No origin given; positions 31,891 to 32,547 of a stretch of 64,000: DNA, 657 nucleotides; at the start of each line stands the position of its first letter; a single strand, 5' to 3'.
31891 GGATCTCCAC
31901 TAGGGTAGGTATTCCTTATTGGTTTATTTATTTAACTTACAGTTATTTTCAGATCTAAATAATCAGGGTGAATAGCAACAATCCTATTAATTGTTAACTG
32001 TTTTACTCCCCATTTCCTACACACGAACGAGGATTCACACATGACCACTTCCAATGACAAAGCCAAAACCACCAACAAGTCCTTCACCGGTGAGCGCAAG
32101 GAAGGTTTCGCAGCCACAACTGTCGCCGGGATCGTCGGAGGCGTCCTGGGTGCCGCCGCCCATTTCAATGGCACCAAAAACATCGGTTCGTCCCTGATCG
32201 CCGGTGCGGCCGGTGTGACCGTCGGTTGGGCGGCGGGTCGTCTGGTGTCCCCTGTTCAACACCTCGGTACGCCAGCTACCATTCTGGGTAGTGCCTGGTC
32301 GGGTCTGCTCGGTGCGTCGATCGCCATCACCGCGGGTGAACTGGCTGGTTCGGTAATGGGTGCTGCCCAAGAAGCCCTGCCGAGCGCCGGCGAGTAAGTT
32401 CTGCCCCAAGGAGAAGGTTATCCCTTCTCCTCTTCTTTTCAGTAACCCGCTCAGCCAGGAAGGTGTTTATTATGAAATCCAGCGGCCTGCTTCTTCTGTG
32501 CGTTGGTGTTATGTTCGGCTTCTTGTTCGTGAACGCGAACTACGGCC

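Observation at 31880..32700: Strongly expressed two-gene membrane module: glycine-zipper protein plus signal-peptide mini-protein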

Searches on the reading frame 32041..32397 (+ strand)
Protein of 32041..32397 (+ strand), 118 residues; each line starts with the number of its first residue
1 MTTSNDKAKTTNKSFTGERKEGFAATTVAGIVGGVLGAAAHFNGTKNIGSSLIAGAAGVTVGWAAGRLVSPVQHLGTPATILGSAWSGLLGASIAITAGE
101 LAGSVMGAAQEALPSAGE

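Call 4: search_protein_families(library=pfam, proteins=[window:32041-32397:+], max_evalue=1)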
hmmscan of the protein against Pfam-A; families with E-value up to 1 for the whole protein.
window:32041-32397:+ (118 aa): 1 family
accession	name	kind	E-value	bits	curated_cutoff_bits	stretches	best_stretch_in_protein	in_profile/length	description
PF05808.16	Podoplanin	-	0.0026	18.5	30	1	1-40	78-117/135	Podoplanin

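Call 7: search_protein_families(library=phrogs, proteins=[window:32041-32397:+], max_evalue=0.1)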
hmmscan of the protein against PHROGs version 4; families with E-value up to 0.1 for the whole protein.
window:32041-32397:+ (118 aa): 0 families

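Call 9: search_dna_similar(query=window:32041-32394:+, collection=phages, mode=protein, max_evalue=1, max_rows=40)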
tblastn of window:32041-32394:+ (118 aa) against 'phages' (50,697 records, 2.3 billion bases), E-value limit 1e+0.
Records with a match: 8; places in all: 8; records where one place covers at least 80% of the query: 8.
Best place of each record, by identity: >=99% 6; 95-99% 2.
By first word of the organism name: Pseudomonas 8.
By host as written in the record: Pseudomonas aeruginosa 2; Pseudomonas aeruginosa PA_GP-1 2; Pseudomonas sp. 1; - 1; Pseudomonas aeruginosa BWKH47 1; Pseudomonas aeruginosa BWKH8 1.
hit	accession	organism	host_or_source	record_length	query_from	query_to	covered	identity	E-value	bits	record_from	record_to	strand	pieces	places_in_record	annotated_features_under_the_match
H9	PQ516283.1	Pseudomonas phage vB_PQ1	Pseudomonas sp.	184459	1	118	100%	100.0%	7e-45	160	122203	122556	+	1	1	hypothetical protein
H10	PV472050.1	Pseudomonas phage MIZ-Pa99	Pseudomonas aeruginosa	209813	1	118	100%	100.0%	7e-45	160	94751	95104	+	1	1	hypothetical protein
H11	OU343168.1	Pseudomonas phage vB_PaeM_phiRU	-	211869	1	118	100%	100.0%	7e-45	160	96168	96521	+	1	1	record has no annotation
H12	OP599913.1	Pseudomonas phage IR-QUMS-PaBa1-GHS-2021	Pseudomonas aeruginosa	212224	1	118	100%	99.2%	3e-44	158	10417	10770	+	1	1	hypothetical protein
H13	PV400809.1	Pseudomonas phage vB_PaeM_GXNNE2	Pseudomonas aeruginosa PA_GP-1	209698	1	118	100%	99.2%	6e-44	157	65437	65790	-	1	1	hypothetical protein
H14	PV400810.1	Pseudomonas phage vB_PaeM_GXNNA8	Pseudomonas aeruginosa PA_GP-1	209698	1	118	100%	99.2%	6e-44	157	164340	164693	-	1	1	hypothetical protein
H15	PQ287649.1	Pseudomonas phage HHBS47_1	Pseudomonas aeruginosa BWKH47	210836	1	118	100%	98.3%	1e-43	156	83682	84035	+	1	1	hypothetical protein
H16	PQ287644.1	Pseudomonas phage HHBS8_1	Pseudomonas aeruginosa BWKH8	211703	1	118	100%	98.3%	1e-43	156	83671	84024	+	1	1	hypothetical protein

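Call 15: find_homologous_proteins(query=window:32041-32394:+, max_evalue=0.01)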
Query window:32041-32394:+ (118 aa): 1 proteins with E <= 0.01 among 179 candidates.
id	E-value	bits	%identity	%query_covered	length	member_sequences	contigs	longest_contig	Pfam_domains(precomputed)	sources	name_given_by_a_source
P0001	4.8e-63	228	98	100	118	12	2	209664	-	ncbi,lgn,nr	ncbi:TPA: hypothetical protein ACWLXL_004457 [Pseudomonas aeruginosa]|nr:hypothetical protein [Pseud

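Call 23: search_protein_representatives(protein=window:32041-32394:+)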
Query: 118 residues. Proteins with E-value up to 0.001 (for the whole library): 18; up to 1e-10: 2; up to 1e-30: 1. The best 18 are listed.
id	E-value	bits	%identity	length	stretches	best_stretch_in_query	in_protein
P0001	1.5e-63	228.3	98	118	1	1-118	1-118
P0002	6.0e-11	59.1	47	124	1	9-109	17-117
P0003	3.5e-10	56.6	38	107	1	13-102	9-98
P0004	8.3e-10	55.4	44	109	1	13-107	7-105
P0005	1.8e-08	51.1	38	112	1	1-107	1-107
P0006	2.1e-07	47.7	38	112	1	1-103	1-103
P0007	6.6e-06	42.8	32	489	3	14-74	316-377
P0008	1.1e-05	42.2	38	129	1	13-109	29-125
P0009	2.0e-05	41.3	40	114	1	7-108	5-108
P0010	3.3e-05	40.6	35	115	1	8-99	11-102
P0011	6.1e-05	39.7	33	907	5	14-71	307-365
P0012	7.0e-05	39.5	38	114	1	12-103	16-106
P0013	7.0e-05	39.5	31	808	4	14-65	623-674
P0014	1.1e-04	38.9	29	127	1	13-105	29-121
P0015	1.3e-04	38.7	35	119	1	11-101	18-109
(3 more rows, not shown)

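Call 26: find_homologous_proteins(query=A1, max_evalue=0.001)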
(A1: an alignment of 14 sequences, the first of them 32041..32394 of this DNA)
Query A1 (14 sequences) (118 aa, profile of the alignment): 11 proteins with E <= 0.001 among 8000 candidates.
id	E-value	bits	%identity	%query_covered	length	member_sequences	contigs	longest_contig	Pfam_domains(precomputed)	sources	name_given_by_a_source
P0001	3.5e-31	125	98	100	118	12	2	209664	-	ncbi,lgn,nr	ncbi:TPA: hypothetical protein ACWLXL_004457 [Pseudomonas aeruginosa]|nr:hypothetical protein [Pseud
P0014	3.8e-31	125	28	38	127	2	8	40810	-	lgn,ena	-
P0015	8.9e-31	124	39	52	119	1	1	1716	-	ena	-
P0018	1.5e-30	123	33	78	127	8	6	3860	-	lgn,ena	-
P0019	8.6e-30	121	33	80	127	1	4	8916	-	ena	-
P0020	9.2e-30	120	29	80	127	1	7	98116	-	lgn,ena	-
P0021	2.8e-28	116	33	69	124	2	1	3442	-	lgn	-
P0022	8.4e-28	114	33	76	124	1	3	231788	-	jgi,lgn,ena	jgi:hypothetical protein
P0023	2.8e-27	112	34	76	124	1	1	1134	-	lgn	-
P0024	5.8e-27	111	35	69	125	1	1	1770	-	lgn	-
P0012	1.2e-26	110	42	27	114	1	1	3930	-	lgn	-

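Call 27: find_encoding_contigs(protein=P0022, flank=8000, max_places=3)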
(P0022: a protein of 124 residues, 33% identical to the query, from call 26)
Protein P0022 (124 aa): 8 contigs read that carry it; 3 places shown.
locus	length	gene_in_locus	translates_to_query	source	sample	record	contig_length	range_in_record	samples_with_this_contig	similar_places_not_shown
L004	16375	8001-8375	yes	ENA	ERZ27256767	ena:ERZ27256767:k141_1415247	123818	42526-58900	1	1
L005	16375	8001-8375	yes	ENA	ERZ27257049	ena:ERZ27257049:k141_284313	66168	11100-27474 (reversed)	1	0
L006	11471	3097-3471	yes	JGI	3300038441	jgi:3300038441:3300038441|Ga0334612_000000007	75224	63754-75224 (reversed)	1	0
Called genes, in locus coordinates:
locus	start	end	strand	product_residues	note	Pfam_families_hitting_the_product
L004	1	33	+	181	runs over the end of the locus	-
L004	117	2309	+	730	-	PF25620:PhiKZ_MCP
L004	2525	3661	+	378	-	-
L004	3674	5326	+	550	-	-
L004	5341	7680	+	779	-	-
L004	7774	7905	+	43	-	-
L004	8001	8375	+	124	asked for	-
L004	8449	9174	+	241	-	-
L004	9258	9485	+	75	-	-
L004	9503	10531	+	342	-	-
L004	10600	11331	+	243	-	-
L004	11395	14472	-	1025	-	-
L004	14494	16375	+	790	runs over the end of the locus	-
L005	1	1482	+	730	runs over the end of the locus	PF25620:PhiKZ_MCP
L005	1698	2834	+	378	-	-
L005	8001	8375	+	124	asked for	-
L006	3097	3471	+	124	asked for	-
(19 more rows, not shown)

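Call 28: find_encoding_contigs(protein=P0020, flank=8000, max_places=3)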
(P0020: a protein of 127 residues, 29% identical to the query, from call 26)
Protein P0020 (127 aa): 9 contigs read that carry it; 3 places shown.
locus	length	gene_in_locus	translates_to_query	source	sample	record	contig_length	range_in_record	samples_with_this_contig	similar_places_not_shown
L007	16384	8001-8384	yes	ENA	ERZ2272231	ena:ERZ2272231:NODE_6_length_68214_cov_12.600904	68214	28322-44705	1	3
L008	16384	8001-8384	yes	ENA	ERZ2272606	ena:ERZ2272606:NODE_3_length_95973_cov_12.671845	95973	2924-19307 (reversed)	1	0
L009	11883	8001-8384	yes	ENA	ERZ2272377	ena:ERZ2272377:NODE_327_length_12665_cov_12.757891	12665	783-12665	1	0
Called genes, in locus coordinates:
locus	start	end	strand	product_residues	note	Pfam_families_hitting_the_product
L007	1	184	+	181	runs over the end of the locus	-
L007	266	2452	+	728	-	PF25620:PhiKZ_MCP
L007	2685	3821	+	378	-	-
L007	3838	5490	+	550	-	-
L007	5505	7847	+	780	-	-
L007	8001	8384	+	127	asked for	-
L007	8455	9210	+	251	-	-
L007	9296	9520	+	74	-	-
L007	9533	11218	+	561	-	-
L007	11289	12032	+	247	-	-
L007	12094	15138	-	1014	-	-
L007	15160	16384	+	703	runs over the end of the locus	-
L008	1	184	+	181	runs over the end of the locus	-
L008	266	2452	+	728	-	PF25620:PhiKZ_MCP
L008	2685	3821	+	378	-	-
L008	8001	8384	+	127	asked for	-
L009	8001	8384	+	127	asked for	-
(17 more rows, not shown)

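Call 68: predict_structure(alignment_id=A2)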
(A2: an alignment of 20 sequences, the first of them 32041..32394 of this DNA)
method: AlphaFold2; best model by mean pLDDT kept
length: 118 residues; sequences in the alignment: 20
mean_pLDDT: 69.5   pTM: 0.56
mean pLDDT of the five models: 69.5, 69.4, 68.0, 58.4, 56.0
residues with pLDDT >= 90: 0; 70-90: 77; 50-70: 22; < 50: 19
segments of 3 or more residues with pLDDT < 50: 1-18
pLDDT, mean of each block of 10 residues (from residue 1): 43 45 69 81 77 80 76 69 81 82 75 55
secondary structure, 60 per line:
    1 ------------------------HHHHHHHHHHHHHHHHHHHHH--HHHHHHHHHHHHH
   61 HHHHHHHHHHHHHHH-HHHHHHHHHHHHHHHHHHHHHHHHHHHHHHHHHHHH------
elements in order: H25-45 H48-75 H77-112

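Call 71: fold_search(model_id=the predicted structure, library=viral)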
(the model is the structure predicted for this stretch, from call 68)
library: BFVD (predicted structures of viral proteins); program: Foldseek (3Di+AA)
matches with E <= 10: 97; with E <= 0.001: 1
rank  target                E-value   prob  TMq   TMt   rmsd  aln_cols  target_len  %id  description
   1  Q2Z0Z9                3.0e-14  1.00  0.85  0.85   6.2       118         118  100  Uncharacterized protein [Pseudomonas phage EL]
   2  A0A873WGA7            1.6e-02  1.00  0.66  0.60   4.2       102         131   18  Uncharacterized protein [Klebsiella phage Miami]
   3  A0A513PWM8            1.2e-01  0.98  0.45  0.36   6.1       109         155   22  Uncharacterized protein [Vibrio phage 2 TSL-2019]
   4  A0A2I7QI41            2.9e-01  0.84  0.40  0.33   8.8       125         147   17  Uncharacterized protein [Vibrio phage Aphrodite1]
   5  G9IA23                5.5e-01  0.60  0.44  0.29  14.7       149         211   15  (no name in the UniProt tables at hand)
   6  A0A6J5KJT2            6.8e-01  0.85  0.53  0.30  13.7       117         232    8  Uncharacterized protein [uncultured Caudovirales phage]
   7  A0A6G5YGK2            8.0e-01  0.66  0.41  0.44   7.0        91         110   20  (no name in the UniProt tables at hand)
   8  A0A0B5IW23            1.1e+00  0.25  0.33  0.26   8.2       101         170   19  Uncharacterized protein [Pandoravirus inopinatum]
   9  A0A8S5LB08            1.2e+00  0.57  0.40  0.49   4.6        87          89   16  Holin [Podoviridae sp. ctBev14]
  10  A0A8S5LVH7            1.4e+00  0.82  0.51  0.61   3.3        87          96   15  Holin [Podoviridae sp. ctc5632]
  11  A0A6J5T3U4            1.4e+00  0.51  0.46  0.43   4.4        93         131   19  Uncharacterized protein [uncultured Caudovirales phage]
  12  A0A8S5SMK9            1.6e+00  0.72  0.52  0.57   3.7        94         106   17  Holin [Podoviridae sp. ctIKM86]
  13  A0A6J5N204            1.7e+00  0.30  0.38  0.40   6.4        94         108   17  Uncharacterized protein [uncultured Caudovirales phage]
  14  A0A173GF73            1.8e+00  0.30  0.42  0.40  10.7       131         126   11  Uncharacterized protein [Erwinia phage vB_EamM_Deimos-Minion]
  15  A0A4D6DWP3            1.9e+00  0.89  0.59  0.63   5.1        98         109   26  Uncharacterized protein [Edwardsiella phage pEt-SU]
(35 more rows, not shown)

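Call 72: search_protein_families(library=pfam, alignment_id=A2, max_evalue=1)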
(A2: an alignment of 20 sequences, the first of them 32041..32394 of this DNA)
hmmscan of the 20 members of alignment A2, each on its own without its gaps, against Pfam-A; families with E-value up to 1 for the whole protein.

A. member 1, window:32041-32394:+ (118 aa): 1 family
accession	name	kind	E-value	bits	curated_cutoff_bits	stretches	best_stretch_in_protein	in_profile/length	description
PF05808.16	Podoplanin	-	0.0026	18.5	30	1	1-40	78-117/135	Podoplanin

B. families by the number of members that match (of 20 scanned): 14 families
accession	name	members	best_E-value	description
PF05818.17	TraT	2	0.0018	Enterobacterial TraT complement resistance protein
PF05433.20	Rick_17kDa_Anti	2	0.0066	Glycine zipper 2TM domain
PF17508.7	MccV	2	0.33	Microcin V bacteriocin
PF19382.4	DUF5957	2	0.42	Family of unknown function (DUF5957)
PF13488.11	Gly-zipper_Omp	1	0.00026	Glycine zipper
PF05808.16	Podoplanin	1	0.0026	Podoplanin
PF19428.4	Sema4F_C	1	0.015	Semaphorin 4F C-terminal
PF25592.1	DUF7937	1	0.027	Domain of unknown function (DUF7937)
PF05512.16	AWPM-19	1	0.042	AWPM-19-like family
PF13441.11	Gly-zipper_YMGG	1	0.079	YMGG-like Gly-zipper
PF13886.12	TM7S3_TM198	1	0.12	TM7S3/TM198-like domain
PF02687.27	FtsX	1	0.14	FtsX-like permease C-terminal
PF03647.18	Tmemb_14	1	0.51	Transmembrane proteins 14C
PF19053.6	EccD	1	0.59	EccD-like transmembrane domain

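Call 75: search_protein_families(library=phrogs, proteins=[P0002, P0004, P0014, P0022], max_evalue=0.1)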
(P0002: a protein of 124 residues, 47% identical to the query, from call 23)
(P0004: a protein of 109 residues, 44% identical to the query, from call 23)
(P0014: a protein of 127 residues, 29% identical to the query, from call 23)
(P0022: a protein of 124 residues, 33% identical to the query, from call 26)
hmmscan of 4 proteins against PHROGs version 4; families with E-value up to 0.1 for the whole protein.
P0002 (124 aa): 1 family
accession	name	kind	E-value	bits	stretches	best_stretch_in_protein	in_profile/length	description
phrog_24719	-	unknown function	0.016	16.4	1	9-109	53-142/157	-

P0004 (109 aa): 0 families

P0014 (127 aa): 0 families

P0022 (124 aa): 0 families

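Call 76: search_protein_families(library=padloc, proteins=[window:32041-32394:+], max_evalue=1)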
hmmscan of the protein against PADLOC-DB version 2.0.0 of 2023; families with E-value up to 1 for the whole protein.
window:32041-32394:+ (118 aa): 0 families

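Call 102: find_related_loci(query=A2, collection=viral_contigs, flank=4000)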
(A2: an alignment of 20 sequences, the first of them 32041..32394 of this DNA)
Query A2 (118 aa) in viral_contigs; peptide patterns used: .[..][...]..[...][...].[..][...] (x = any residue, [..] = any of these).
600 stretches matched a pattern (row limit reached: there are more); 2 encode a relative of the query (tblastn E <= 1e-3); 2 distinct loci.
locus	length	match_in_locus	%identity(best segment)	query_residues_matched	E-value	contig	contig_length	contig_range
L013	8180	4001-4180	48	56-111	1e-9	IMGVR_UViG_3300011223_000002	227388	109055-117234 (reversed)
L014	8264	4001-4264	33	6-95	3e-6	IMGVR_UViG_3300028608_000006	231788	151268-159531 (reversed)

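Call 112: fold_search(model_id=the predicted structure, library=pdb)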
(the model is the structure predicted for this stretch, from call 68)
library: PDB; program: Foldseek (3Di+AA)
matches with E <= 10: 23; with E <= 0.001: 0
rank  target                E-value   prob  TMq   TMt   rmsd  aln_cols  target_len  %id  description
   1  7o3v_J                4.5e+00  0.06  0.23  0.12  13.2       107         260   15  Stalk complex structure (TrwJ/VirB5-TrwI/VirB6) from the fully-assembled R388 type IV secretion system determined by c (released 2022-06-22)
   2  9jrt_A                4.8e+00  0.08  0.22  0.10   8.5        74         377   15  Structural Insights into Selective Antagonism of TG6-129 and EP2 Prostaglandin Receptor (released 2025-10-22)
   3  6bbg_A                5.9e+00  0.07  0.24  0.20   7.3        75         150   17  The CRAC channel Orai in an unlatched-closed conformation (released 2018-09-12)
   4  2bl2_A                5.9e+00  0.07  0.25  0.20   9.3        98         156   17  The membrane rotor of the V-type ATPase from Enterococcus hirae (released 2005-04-05)
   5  7d5q_A                5.9e+00  0.04  0.21  0.09  13.9       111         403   14  Structure of NorC transporter (K398A mutant) in an outward-open conformation in complex with a single-chain Indian cam (released 2021-06-09)
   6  9ngy_FP1              6.5e+00  0.11  0.29  0.05   4.7        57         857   18  In situ cryo-EM structure of protochannel (DotA-IcmX) of the Legionella Dot/Icm T4SS machine (released 2025-09-17)
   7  6sga_F9               6.5e+00  0.06  0.27  0.18   8.6        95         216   17  Body domain of the mt-SSU assemblosome from Trypanosoma brucei (released 2019-09-18)
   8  6o7u_j                6.5e+00  0.06  0.26  0.22  13.7       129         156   12  Saccharomyces cerevisiae V-ATPase Stv1-VO (released 2019-04-03)
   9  7d5q_B                6.9e+00  0.04  0.22  0.08  13.5       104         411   13  Structure of NorC transporter (K398A mutant) in an outward-open conformation in complex with a single-chain Indian cam (released 2021-06-09)
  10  1x8z_B                6.9e+00  0.03  0.20  0.16  15.5       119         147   10  Crystal structure of a pectin methylesterase inhibitor from Arabidopsis thaliana (released 2004-12-28)
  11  6vq6_g                7.3e+00  0.06  0.27  0.23  13.5       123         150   15  Mammalian V-ATPase from rat brain - composite model of rotational state 1 bound to ADP and SidK (built from focused re (released 2020-03-18)
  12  6sss_C                7.3e+00  0.05  0.21  0.19  10.5        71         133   17  Crystal structure of Human Microsomal Glutathione S-Transferase 2 (released 2021-02-03)
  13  8gs1_D                7.7e+00  0.11  0.30  0.12   7.1        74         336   26  Crystal structure of AziU2-U3 complex from Streptomyces sahachiroi NRRL2485 (released 2023-09-06)
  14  6ssr_B                7.7e+00  0.04  0.17  0.16   9.4        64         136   17  Crystal structure of Human Microsomal Glutathione S-Transferase 2 at 3.8 Angstroms resolution (released 2021-02-03)
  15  3ze5_C                8.1e+00  0.08  0.29  0.32   6.2        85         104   19  Crystal structure of the integral membrane diacylglycerol kinase - delta4 (released 2013-05-22)
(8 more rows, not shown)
